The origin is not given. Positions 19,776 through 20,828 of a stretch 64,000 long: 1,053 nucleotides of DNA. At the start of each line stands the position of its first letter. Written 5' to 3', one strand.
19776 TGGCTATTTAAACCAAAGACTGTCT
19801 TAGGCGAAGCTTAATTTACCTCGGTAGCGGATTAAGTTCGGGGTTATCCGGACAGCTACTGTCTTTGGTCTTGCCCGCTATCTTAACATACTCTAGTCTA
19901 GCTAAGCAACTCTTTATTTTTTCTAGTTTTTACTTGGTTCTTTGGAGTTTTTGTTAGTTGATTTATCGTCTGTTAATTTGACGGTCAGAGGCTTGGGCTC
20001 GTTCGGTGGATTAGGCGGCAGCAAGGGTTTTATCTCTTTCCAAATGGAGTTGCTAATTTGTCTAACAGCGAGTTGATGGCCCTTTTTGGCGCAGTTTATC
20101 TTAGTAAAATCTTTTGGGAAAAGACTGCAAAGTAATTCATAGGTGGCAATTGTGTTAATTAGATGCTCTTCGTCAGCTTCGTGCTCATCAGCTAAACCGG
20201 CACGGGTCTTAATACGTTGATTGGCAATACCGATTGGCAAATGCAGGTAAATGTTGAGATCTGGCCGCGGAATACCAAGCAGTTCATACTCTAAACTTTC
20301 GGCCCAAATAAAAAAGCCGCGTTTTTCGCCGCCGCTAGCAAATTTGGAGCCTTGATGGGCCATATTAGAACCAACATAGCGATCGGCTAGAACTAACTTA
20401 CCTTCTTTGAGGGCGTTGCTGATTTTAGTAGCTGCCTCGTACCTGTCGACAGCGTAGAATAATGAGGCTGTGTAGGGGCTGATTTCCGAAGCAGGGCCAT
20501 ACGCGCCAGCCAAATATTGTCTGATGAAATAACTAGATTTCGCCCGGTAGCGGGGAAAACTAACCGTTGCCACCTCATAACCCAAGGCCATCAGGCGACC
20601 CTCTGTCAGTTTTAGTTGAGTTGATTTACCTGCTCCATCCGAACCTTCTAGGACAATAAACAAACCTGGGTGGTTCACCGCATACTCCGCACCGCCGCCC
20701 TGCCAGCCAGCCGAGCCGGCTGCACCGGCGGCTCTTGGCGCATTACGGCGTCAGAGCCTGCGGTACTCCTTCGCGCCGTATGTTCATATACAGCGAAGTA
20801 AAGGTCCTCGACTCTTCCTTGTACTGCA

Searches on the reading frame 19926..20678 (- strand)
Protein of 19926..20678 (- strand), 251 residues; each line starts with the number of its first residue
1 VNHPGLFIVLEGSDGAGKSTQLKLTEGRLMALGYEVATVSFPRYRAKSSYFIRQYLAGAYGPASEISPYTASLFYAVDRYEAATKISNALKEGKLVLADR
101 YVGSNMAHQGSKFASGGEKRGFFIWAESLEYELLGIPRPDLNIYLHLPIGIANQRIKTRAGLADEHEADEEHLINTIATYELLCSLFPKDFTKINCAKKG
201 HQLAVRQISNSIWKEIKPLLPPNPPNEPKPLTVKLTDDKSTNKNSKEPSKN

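Call 9: search_protein_families(library=pfam, proteins=[window:19926-20678:-], max_evalue=0.1)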
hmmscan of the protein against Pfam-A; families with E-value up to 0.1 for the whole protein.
window:19926-20678:- (251 aa): 3 families
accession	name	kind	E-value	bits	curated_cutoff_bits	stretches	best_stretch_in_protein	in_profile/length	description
PF02223.23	Thymidylate_kin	-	1.8e-24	86.9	27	1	10-199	1-177/185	Thymidylate kinase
PF01712.25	dNK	-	2e-05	24.9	27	1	8-182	1-165/203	Deoxynucleoside kinase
PF03976.20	PPK2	-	0.009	16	22.3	1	6-57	32-83/229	Polyphosphate kinase 2 (PPK2)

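Call 17: find_related_loci(query=window:19926-20678:-, collection=metagenome_contigs, flank=3000)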
Query window:19926-20678:- (251 aa) in metagenome_contigs; peptide patterns used: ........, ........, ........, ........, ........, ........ (x = any residue, [..] = any of these).
415 stretches matched a pattern; 171 encode a relative of the query (tblastn E <= 1e-3); the best 80 are kept; 80 distinct loci.
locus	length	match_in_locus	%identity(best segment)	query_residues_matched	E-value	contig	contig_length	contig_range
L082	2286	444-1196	100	1-251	0e+0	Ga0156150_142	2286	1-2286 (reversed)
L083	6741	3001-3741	78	1-243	2e-123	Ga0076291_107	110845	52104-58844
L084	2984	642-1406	55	2-251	2e-97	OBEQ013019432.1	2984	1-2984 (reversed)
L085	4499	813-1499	59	2-229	1e-93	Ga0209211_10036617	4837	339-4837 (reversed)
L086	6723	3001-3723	54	2-236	1e-91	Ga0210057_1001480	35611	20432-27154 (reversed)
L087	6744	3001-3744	55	5-251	8e-92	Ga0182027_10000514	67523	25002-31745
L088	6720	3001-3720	57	5-237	2e-91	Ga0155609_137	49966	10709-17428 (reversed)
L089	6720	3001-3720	57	3-238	3e-91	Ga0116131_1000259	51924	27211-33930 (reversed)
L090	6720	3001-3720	57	3-238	3e-91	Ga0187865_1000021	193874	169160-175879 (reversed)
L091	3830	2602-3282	59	1-221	3e-91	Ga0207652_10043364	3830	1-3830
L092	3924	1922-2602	59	1-221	2e-91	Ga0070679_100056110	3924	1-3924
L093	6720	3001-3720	56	1-236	7e-91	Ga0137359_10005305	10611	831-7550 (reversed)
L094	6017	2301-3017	56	5-237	2e-90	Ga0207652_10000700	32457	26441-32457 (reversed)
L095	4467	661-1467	52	1-249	3e-90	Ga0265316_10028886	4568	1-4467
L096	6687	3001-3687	58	1-224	4e-89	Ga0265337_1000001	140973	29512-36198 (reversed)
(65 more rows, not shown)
